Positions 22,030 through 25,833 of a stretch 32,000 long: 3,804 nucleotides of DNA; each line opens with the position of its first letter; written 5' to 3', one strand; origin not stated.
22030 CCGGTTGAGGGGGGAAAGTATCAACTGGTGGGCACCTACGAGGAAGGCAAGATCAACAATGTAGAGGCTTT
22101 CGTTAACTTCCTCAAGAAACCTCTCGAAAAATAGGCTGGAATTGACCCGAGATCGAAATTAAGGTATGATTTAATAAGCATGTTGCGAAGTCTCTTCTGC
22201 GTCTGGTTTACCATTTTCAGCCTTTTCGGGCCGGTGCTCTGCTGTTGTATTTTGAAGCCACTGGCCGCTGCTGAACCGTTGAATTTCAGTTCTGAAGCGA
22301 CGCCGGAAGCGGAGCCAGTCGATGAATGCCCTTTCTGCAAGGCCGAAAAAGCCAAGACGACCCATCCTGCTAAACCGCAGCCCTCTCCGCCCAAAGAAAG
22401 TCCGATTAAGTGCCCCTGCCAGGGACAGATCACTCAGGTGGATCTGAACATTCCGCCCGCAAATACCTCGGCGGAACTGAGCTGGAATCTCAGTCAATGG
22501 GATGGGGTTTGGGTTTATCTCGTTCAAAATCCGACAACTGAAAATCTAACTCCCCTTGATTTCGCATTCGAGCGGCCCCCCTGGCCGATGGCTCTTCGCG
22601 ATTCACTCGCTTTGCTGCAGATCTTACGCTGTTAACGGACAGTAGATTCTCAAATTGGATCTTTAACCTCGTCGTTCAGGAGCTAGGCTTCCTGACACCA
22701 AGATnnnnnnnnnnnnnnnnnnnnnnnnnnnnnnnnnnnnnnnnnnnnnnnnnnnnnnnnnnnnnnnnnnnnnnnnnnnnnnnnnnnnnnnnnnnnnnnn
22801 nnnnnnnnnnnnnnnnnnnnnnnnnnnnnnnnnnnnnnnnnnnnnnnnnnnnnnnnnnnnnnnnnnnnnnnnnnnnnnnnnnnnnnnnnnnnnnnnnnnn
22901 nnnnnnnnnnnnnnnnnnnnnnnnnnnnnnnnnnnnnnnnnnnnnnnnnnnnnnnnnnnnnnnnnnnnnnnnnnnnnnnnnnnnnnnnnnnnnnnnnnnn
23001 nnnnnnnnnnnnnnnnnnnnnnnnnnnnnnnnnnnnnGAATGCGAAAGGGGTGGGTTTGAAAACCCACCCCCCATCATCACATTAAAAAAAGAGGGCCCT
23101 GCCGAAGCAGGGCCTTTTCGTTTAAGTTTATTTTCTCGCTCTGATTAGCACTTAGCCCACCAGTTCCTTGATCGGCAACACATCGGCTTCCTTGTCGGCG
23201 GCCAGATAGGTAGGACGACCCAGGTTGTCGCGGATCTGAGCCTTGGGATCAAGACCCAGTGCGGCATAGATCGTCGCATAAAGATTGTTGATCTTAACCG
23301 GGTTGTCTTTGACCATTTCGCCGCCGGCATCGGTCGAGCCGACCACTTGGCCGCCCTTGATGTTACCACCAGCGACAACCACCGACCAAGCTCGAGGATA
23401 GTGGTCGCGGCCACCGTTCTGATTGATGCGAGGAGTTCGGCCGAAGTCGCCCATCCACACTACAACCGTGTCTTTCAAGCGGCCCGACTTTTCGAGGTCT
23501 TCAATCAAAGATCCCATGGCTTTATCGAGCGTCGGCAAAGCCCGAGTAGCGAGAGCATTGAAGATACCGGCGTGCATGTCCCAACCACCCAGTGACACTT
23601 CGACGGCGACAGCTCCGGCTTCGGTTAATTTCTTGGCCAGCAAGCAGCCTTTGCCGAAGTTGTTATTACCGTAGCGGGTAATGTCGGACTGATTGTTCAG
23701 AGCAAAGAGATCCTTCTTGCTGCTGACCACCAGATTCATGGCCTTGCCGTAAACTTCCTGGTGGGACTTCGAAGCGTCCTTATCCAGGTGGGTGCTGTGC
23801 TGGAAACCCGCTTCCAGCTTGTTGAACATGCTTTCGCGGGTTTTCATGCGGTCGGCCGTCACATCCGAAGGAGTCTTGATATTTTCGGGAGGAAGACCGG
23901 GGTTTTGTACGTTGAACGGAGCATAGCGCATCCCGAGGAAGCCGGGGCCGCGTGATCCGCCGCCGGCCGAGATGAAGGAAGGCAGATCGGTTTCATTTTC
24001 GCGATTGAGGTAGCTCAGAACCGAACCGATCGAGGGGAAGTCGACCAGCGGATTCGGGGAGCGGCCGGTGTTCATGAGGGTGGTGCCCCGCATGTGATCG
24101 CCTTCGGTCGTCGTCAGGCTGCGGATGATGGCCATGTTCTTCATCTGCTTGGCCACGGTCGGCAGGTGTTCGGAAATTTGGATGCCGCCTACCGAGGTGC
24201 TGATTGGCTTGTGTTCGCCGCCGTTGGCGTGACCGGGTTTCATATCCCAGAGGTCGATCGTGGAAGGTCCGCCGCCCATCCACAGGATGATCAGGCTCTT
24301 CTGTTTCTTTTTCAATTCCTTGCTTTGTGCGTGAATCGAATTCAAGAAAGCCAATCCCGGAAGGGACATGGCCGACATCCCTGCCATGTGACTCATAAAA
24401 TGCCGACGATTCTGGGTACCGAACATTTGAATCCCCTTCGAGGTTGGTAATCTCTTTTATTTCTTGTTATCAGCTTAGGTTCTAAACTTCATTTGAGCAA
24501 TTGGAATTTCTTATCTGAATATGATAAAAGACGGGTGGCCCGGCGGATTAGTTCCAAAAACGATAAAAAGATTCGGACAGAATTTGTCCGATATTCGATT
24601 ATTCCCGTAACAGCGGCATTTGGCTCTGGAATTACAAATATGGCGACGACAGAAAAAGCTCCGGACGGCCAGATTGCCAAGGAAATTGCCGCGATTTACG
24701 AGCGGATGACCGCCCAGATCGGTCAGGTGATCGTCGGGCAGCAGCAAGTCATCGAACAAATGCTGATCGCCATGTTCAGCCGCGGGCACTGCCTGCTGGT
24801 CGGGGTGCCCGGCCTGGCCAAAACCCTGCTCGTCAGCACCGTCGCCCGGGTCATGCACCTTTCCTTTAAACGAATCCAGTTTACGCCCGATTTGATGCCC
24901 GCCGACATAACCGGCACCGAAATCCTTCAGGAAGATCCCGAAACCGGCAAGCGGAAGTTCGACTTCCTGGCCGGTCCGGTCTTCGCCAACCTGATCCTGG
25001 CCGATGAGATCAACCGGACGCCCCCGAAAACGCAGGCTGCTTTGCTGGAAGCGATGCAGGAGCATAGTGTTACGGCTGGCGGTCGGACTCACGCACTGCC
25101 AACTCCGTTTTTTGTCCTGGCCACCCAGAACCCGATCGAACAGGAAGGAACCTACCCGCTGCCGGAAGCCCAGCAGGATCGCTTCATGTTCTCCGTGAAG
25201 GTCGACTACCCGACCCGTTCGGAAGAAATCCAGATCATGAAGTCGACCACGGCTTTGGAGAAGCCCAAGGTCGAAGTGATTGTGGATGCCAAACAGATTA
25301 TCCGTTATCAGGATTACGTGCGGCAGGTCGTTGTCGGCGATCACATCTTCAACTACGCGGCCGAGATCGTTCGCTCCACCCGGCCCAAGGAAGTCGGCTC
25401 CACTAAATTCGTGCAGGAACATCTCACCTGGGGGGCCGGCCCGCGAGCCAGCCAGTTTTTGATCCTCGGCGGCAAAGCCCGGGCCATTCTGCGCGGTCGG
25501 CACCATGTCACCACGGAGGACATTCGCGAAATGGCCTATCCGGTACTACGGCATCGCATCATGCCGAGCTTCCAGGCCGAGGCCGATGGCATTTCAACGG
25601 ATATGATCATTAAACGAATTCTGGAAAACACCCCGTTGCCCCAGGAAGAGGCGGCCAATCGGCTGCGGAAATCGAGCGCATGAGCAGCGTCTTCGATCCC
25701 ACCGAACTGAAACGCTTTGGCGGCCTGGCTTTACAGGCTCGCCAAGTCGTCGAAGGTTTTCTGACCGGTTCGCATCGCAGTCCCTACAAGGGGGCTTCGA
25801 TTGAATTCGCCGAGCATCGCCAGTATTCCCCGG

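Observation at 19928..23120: Four-gene cassette: split DsbD (alpha | beta-gamma) plus a CPFC/CPC protein plus an 18-Cys heptad-repeat protein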

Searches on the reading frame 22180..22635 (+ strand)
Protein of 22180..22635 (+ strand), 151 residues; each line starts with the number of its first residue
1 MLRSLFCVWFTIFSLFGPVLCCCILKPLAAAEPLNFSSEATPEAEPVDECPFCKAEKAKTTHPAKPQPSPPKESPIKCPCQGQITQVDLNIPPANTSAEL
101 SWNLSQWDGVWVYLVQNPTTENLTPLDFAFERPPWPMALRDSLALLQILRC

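Call 3: search_protein_families(library=pfam, proteins=[window:22180-22635:+], max_evalue=1)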
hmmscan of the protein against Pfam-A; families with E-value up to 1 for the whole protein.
window:22180-22635:+ (151 aa): 0 families

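Call 4: search_protein_families(library=ncbifam, proteins=[window:22180-22635:+], max_evalue=1)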
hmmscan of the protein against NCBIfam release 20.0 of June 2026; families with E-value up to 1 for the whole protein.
window:22180-22635:+ (151 aa): 0 families

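Call 9: find_homologous_proteins(query=window:22180-22635:+, max_evalue=0.01)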
Query window:22180-22635:+ (151 aa): 1 proteins with E <= 0.01 among 10 candidates.
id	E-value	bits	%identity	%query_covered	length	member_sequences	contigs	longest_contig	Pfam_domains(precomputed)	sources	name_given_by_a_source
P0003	3.4e-97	341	99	100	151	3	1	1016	-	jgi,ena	-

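Call 27: find_homologous_proteins(query=A2, max_evalue=0.01)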
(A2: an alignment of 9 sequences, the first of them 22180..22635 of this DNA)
Query A2 (9 sequences) (151 aa, profile of the alignment): 29 proteins with E <= 0.01 among 3356 candidates.
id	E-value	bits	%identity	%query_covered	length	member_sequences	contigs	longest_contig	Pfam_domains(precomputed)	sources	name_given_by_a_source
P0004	1.7e-26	111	23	99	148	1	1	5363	-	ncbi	ncbi:MAG TPA: hypothetical protein VGE52_15745 [Pirellulales bacterium]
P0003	6.2e-26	109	99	100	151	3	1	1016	-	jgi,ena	-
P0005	3.7e-21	94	-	-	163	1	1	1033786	-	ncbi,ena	-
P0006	1.8e-14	72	63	5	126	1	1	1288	-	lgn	-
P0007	4.8e-11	61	22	56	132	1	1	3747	-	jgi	jgi:hypothetical protein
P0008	3.0e-10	59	63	5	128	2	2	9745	-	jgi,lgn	jgi:hypothetical protein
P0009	1.9e-9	56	-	-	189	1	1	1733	-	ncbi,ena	-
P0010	2.0e-9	56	33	28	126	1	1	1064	-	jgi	jgi:hypothetical protein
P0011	5.1e-9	55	29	23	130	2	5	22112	-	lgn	-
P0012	1.1e-8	53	39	15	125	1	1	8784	-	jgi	jgi:hypothetical protein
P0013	2.0e-8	53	32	19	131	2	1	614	-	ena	-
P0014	2.8e-8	52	-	-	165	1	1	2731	-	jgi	-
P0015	6.3e-8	51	30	32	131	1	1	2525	-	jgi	jgi:hypothetical protein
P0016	7.0e-8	51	32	17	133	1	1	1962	-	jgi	jgi:hypothetical protein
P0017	1.3e-7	50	-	-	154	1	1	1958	-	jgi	jgi:hypothetical protein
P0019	4.5e-7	48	31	41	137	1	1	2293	-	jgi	jgi:hypothetical protein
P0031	4.4e-3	35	22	42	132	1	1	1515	-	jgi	jgi:hypothetical protein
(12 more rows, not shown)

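Call 28: find_encoding_contigs(protein=P0011, flank=8000, max_places=5)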
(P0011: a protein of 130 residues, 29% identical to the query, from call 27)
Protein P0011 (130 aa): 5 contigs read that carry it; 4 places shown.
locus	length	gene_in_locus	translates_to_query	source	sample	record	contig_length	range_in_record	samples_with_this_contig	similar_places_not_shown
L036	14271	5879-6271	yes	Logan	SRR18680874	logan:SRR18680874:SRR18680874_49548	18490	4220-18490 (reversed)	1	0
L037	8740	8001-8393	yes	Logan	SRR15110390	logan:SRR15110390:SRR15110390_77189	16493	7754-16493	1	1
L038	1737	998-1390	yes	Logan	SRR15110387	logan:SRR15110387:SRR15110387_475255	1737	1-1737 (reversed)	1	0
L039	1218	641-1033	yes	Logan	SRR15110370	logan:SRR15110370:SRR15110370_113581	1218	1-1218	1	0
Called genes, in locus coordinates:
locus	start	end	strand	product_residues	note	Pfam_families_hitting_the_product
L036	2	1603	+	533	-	?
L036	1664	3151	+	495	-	-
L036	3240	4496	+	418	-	PF00801:PKD (weak), PF05345:He_PIG, PF18911:PKD_4 (weak)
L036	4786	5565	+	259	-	PF04191:PEMT (weak), PF04140:ICMT (weak)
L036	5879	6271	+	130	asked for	-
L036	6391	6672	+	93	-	-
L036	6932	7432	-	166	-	-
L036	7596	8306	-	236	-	-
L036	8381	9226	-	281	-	PF13672:PP2C_2, PF07228:SpoIIE (faint)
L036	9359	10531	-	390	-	PF00487:FA_desaturase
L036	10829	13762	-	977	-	PF09586:YfhO (faint)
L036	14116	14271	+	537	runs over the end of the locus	PF01145:Band_7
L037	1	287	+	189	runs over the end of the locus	-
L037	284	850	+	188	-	-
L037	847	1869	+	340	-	PF11612:T2SSJ (weak)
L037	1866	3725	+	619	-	-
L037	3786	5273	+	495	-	-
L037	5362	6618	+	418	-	PF00801:PKD (weak), PF05345:He_PIG, PF18911:PKD_4 (weak)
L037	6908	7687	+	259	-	PF04191:PEMT (weak), PF04140:ICMT (weak)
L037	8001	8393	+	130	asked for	-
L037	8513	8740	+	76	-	?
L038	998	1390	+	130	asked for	-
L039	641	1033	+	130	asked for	-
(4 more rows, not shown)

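Call 29: find_encoding_contigs(protein=P0008, flank=8000, max_places=3)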
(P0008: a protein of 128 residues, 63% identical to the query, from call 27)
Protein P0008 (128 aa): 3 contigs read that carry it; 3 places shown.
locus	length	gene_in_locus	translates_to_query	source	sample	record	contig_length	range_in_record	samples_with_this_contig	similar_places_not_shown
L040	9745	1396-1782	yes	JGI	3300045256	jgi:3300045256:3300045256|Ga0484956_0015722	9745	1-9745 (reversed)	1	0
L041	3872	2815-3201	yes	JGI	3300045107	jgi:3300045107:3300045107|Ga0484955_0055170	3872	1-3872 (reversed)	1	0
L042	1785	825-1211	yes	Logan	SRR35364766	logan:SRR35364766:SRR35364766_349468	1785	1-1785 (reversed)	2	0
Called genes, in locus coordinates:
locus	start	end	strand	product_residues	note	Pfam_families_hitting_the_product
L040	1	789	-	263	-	?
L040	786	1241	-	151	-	PF01584:CheW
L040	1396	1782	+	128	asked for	-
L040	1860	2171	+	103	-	-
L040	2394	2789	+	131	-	PF13340:DUF4096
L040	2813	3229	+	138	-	PF01609:DDE_Tnp_1 (weak)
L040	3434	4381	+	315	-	PF12122:Rhomboid_N, PF01694:Rhomboid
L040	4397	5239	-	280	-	PF14257:DUF4349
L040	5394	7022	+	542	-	PF00171:Aldedh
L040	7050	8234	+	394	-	-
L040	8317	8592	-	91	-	-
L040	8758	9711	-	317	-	PF25954:Beta-barrel_RND_2, PF25990:Beta-barrel_YknX, PF26002:Beta-barrel_AprE (weak)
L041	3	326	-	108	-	?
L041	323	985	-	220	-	PF01584:CheW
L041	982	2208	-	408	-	PF01739:CheR, PF08242:Methyltransf_12 (faint)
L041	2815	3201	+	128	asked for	-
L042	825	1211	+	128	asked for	-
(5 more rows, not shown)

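Call 30: find_encoding_contigs(protein=P0012, flank=8000, max_places=3)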
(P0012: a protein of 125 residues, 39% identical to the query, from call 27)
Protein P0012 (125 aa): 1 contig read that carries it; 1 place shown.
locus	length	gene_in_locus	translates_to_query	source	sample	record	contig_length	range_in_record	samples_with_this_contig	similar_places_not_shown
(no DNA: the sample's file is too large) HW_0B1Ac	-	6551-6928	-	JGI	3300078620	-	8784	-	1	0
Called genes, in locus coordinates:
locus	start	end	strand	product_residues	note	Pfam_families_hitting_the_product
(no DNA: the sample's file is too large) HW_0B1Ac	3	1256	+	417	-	?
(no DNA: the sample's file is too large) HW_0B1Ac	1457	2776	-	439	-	PF01408:GFO_IDH_MocA, PF22725:GFO_IDH_MocA_C3 (faint), PF19051:GFO_IDH_MocA_C2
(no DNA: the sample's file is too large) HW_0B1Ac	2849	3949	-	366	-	PF06439:3keto-disac_hyd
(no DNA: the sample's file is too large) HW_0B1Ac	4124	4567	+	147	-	-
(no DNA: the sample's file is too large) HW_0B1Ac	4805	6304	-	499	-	PF00890:FAD_binding_2 (faint), PF01266:DAO, PF01593:Amino_oxidase, PF03486:HI0933_like (faint), PF07992:Pyr_redox_2 (faint), PF12831:FAD_oxidored (weak), PF13450:NAD_binding_8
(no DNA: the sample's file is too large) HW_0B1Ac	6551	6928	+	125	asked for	-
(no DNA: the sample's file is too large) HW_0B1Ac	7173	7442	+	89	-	-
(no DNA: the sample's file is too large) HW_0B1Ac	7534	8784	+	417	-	?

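Call 33: search_protein_families(library=ncbifam, proteins=[P0008], max_evalue=0.01)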
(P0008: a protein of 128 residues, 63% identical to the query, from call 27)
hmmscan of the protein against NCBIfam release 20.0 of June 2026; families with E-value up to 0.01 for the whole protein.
P0008 (128 aa): 0 families

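Call 34: search_protein_families(library=pfam, proteins=[P0008, L036:4786-5565:+], max_evalue=0.01)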
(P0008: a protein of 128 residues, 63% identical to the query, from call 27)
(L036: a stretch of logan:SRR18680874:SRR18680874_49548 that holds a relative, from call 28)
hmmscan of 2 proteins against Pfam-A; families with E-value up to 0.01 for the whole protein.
P0008 (128 aa): 0 families

L036:4786-5565:+ (259 aa): 2 families
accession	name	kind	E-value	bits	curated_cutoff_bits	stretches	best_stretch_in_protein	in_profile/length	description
PF04191.18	PEMT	-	8.3e-06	26.6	25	1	164-216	41-96/105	Phospholipid methyltransferase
PF04140.19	ICMT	-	1.8e-05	25.5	24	1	164-218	34-93/95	Isoprenylcysteine carboxyl methyltransferase (ICMT) family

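Call 49: search_protein_representatives(alignment_id=A3)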
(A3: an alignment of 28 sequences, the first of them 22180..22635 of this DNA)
Query: 28 sequences, 132 profile positions. Proteins with E-value up to 0.001 (for the whole library): 937; up to 1e-10: 598; up to 1e-30: 1. The best 150 are listed.
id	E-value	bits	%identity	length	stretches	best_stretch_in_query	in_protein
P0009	3.6e-32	128.1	-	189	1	1-132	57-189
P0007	1.6e-28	116.3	-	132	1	5-132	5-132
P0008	3.4e-27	112.0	-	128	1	1-132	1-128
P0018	5.1e-27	111.4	-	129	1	1-132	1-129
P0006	9.7e-27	110.5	-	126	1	1-132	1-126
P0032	1.6e-26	109.8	-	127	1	1-132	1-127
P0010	7.7e-26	107.6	-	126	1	1-132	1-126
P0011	8.3e-26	107.5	-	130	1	1-132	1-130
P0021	2.6e-25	105.9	-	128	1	6-132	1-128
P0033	2.8e-25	105.8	-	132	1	3-132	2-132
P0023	3.9e-25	105.3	-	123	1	3-132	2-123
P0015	4.4e-25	105.2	-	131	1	2-132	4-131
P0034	7.6e-25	104.4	-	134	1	1-132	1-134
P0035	8.0e-25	104.3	-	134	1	1-132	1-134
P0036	8.1e-25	104.3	-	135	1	1-132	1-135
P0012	1.5e-23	100.2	-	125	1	1-132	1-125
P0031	1.9e-23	99.9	-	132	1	1-132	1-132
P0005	1.4e-19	87.4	-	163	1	1-126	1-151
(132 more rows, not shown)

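Call 51: predict_structure(alignment_id=A3)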
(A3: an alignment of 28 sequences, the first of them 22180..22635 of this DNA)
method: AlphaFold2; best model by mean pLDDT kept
length: 151 residues; sequences in the alignment: 28
mean_pLDDT: 61.4   pTM: 0.20
mean pLDDT of the five models: 61.4, 60.9, 60.5, 59.4, 58.4
residues with pLDDT >= 90: 5; 70-90: 41; 50-70: 63; < 50: 42
segments of 3 or more residues with pLDDT < 50: 28-40, 109-120, 126-133
pLDDT, mean of each block of 10 residues (from residue 1): 90 74 51 47 65 76 76 75 58 55 52 45 49 50 59 46
secondary structure, 60 per line:
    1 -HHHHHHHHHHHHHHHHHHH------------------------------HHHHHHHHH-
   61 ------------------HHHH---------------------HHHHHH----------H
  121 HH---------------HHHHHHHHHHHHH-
elements in order: H2-20 H51-59 H79-82 H104-109 H138-150

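Call 78: search_protein_families(library=pfam, alignment_id=A3, max_evalue=1)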
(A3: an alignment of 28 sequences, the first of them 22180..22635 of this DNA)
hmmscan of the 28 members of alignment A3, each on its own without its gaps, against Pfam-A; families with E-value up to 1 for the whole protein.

A. member 1, window:22180-22635:+ (151 aa): 0 families

B. families by the number of members that match (of 28 scanned): 2 families
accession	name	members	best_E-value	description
PF11162.13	DUF2946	1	0.027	Protein of unknown function (DUF2946)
PF18369.6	PKS_DE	1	0.11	Polyketide synthase dimerisation element domain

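Call 84: search_protein_families(library=pfam, proteins=[P0005, P0007, P0009, P0014, P0016, P0019, P0031], max_evalue=1)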
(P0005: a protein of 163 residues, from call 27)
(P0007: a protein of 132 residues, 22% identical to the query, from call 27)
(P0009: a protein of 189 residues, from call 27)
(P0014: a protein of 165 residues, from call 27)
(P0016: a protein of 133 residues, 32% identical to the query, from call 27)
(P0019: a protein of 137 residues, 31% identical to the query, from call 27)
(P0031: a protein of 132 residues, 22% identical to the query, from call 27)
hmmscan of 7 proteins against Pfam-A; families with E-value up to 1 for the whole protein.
P0005 (163 aa): 0 families

P0007 (132 aa): 0 families

P0009 (189 aa): 0 families

P0014 (165 aa): 0 families

P0016 (133 aa): 0 families

P0019 (137 aa): 0 families

P0031 (132 aa): 0 families

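Call 86: search_protein_families(library=pfam, alignment_id=A6, max_evalue=1)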
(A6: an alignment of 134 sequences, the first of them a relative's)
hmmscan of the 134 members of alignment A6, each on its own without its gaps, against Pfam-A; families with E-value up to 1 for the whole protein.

A. member 1, P0032 (127 aa): 0 families

B. families by the number of members that match (of 134 scanned): 11 families
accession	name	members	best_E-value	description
PF08201.16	BssC_TutF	1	0.037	BssC/TutF protein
PF15262.11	DUF4592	1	0.05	Domain of unknown function (DUF4592)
PF03010.19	GP4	1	0.051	GP4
PF24432.1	DUF7555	1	0.11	Family of unknown function (DUF7555)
PF16028.10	SLC3A2_N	1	0.12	Solute carrier family 3 member 2 N-terminus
PF11820.13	DUF3339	1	0.19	Protein of unknown function (DUF3339)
PF04642.17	DUF601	1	0.27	Protein of unknown function, DUF601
PF07759.17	DUF1615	1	0.33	Protein of unknown function (DUF1615)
PF18147.6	Suv3_C_1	1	0.45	Suv3 C-terminal domain 1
PF15394.11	DUF4616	1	0.56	Domain of unknown function (DUF4616)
PF17333.7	DEFB136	1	0.71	Beta defensin 136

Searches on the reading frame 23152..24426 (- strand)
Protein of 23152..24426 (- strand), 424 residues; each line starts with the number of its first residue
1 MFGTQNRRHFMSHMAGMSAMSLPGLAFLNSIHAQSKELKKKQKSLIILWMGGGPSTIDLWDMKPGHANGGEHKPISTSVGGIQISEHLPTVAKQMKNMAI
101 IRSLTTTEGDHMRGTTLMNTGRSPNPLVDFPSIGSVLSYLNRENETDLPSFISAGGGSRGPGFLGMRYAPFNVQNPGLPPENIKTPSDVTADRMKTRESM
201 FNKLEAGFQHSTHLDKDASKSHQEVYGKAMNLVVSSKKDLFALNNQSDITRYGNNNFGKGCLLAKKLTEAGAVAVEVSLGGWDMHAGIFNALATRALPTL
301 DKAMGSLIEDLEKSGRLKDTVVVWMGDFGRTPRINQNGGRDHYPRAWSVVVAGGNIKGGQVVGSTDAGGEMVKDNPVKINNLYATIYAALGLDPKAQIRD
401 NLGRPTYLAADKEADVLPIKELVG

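Call 32: search_protein_families(library=pfam, proteins=[window:23152-24426:-], max_evalue=0.001)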
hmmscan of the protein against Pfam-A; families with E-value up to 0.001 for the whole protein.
window:23152-24426:- (424 aa): 1 family
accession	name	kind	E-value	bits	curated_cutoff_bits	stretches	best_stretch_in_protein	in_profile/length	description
PF07394.17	DUF1501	-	1.4e-99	334.4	27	1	43-410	2-381/390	Protein of unknown function (DUF1501)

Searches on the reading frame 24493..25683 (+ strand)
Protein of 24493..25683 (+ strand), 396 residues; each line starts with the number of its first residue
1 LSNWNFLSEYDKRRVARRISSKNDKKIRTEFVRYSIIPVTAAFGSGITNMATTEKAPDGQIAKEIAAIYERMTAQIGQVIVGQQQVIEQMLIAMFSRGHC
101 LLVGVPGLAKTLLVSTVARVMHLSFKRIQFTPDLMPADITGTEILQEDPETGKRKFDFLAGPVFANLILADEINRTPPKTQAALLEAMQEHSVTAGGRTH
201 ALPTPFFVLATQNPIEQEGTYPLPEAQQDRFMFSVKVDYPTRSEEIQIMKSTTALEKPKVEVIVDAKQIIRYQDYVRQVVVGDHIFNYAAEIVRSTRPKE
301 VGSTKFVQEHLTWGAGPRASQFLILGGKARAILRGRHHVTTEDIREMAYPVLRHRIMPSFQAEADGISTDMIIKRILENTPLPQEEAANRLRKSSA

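Call 32: search_protein_families(library=pfam, proteins=[window:24493-25683:+], max_evalue=0.001)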
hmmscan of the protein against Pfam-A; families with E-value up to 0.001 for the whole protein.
window:24493-25683:+ (396 aa): 7 families
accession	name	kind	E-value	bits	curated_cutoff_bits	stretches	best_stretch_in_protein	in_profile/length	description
PF07726.17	AAA_3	-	9.4e-63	210.4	27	1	99-233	1-131/131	ATPase family associated with various cellular activities (AAA)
PF17863.7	AAA_lid_2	-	1.7e-17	63.3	22.7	1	307-376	5-74/74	AAA lid domain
PF20030.5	bpMoxR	-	3.2e-12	46.4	27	1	72-259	6-188/205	MoxR domain in the MoxR-vWA-beta-propeller ternary systems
PF07728.20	AAA_5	-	1.6e-10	41.5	22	1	99-231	1-139/139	AAA domain (dynein-related subfamily)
PF00493.29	MCM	-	2.8e-06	27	23.3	1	64-216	25-175/224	MCM P-loop domain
PF00004.35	AAA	-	0.00016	22.6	21.2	1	100-213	1-110/131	ATPase family associated with various cellular activities (AAA)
PF05496.18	RuvB_N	-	0.00081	19.6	27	0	81-127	10-63/159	Holliday junction DNA helicase RuvB P-loop domain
